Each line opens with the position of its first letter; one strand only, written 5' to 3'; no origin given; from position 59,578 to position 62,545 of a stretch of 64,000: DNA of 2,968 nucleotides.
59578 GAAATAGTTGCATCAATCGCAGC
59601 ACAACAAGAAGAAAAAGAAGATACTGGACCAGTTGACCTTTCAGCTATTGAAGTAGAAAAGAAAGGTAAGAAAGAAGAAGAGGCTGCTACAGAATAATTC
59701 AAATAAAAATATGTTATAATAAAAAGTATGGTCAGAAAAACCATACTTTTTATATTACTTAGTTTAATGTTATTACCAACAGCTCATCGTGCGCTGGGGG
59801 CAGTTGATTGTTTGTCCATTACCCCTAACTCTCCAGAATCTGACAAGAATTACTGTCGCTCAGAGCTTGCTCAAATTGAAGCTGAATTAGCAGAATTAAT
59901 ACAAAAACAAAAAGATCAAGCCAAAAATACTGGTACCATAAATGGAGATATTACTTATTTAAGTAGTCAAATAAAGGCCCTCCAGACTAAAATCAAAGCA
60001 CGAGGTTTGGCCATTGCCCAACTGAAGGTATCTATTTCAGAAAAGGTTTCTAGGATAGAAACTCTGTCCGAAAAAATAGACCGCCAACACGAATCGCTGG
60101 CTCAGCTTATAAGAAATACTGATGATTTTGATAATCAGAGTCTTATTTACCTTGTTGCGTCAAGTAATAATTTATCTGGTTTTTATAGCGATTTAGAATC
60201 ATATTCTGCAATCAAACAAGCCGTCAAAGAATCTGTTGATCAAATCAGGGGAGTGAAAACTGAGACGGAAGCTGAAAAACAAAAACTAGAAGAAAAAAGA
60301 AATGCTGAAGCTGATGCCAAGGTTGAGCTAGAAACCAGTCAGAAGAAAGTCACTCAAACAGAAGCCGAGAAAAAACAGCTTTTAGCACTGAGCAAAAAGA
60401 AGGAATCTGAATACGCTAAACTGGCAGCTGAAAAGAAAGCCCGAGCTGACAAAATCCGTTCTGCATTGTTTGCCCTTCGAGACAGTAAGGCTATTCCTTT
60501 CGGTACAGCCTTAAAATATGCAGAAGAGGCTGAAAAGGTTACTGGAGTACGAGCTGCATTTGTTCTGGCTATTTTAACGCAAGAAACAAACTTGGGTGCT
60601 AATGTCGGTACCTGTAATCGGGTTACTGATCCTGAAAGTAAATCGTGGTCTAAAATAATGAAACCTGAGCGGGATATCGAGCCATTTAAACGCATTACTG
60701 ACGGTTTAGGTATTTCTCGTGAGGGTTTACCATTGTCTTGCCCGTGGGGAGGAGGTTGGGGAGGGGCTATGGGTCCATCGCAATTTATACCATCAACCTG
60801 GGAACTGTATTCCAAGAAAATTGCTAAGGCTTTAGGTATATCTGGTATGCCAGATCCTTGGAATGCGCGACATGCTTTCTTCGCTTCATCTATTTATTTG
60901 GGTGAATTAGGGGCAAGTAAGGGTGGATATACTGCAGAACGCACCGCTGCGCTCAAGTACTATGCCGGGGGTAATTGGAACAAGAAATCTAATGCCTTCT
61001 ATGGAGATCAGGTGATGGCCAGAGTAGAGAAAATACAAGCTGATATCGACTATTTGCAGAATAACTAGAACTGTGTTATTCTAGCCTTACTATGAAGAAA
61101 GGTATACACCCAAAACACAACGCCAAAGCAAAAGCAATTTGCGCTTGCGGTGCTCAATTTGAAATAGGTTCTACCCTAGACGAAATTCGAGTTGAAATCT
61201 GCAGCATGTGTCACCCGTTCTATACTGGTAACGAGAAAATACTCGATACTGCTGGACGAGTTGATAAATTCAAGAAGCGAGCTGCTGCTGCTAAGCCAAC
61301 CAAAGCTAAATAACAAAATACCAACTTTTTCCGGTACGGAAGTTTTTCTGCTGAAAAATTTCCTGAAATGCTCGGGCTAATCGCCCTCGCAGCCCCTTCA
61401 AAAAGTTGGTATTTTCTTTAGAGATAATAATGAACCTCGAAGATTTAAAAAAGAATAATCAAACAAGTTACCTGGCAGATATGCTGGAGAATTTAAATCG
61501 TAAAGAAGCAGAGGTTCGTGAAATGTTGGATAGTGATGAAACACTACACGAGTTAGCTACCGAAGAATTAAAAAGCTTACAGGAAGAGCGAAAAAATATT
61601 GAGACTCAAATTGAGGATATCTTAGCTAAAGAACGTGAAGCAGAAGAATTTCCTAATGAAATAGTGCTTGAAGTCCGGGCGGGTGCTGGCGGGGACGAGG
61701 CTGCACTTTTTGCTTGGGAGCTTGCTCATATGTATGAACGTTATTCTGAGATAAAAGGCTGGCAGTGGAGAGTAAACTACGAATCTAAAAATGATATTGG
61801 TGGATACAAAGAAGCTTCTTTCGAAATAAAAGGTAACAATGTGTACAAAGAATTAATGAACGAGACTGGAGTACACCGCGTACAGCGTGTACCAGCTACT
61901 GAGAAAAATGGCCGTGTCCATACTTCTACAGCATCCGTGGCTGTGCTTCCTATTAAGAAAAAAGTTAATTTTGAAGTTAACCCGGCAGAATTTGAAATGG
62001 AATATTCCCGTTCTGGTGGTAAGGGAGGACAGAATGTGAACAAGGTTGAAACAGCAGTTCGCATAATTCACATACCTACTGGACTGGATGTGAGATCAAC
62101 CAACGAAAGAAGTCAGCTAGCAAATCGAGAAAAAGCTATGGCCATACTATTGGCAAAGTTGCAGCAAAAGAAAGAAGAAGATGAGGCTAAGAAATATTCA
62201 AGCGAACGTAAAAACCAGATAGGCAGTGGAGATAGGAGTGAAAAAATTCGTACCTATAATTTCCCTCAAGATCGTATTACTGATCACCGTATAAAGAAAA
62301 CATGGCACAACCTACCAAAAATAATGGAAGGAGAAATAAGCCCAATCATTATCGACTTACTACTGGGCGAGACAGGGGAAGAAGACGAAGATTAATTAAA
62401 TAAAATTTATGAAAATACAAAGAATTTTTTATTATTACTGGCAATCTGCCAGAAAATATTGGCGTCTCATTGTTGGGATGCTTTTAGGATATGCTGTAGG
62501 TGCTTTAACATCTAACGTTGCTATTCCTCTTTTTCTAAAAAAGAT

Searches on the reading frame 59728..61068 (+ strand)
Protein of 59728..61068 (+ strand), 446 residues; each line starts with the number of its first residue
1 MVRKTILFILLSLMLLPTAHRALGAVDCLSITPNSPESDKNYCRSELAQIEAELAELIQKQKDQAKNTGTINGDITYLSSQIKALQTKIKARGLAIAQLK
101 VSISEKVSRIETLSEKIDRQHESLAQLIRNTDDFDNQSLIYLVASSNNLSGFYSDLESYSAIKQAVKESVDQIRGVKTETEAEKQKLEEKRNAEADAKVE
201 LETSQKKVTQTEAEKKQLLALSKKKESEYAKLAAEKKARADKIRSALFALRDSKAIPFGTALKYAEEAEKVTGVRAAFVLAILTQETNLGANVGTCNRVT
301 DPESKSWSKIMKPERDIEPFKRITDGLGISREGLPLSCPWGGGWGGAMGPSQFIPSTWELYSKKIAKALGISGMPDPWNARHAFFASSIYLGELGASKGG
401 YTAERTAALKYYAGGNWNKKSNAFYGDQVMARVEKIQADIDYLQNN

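Call 73: search_protein_families(library=pfam, proteins=[window:59728-61068:+], max_evalue=0.001)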
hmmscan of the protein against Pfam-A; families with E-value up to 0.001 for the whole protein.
window:59728-61068:+ (446 aa): 1 family
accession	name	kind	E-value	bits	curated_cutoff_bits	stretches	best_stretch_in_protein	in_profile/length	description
PF13406.11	SLT_2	-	9.8e-10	38.5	24.3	1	263-402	75-210/292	Transglycosylase SLT domain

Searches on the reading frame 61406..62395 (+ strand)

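Call 88: search_protein_families(library=pfam, proteins=[window:61406-62395:+], max_evalue=0.00001)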
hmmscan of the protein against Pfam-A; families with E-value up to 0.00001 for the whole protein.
window:61406-62395:+ (329 aa): 2 families
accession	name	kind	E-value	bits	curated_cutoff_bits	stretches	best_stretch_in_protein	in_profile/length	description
PF03462.23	PCRF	-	1.1e-49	169.4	24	1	15-178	29-194/194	PCRF domain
PF00472.26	RF-1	-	1.3e-37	128.7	35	1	186-295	2-116/116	RF-1 domain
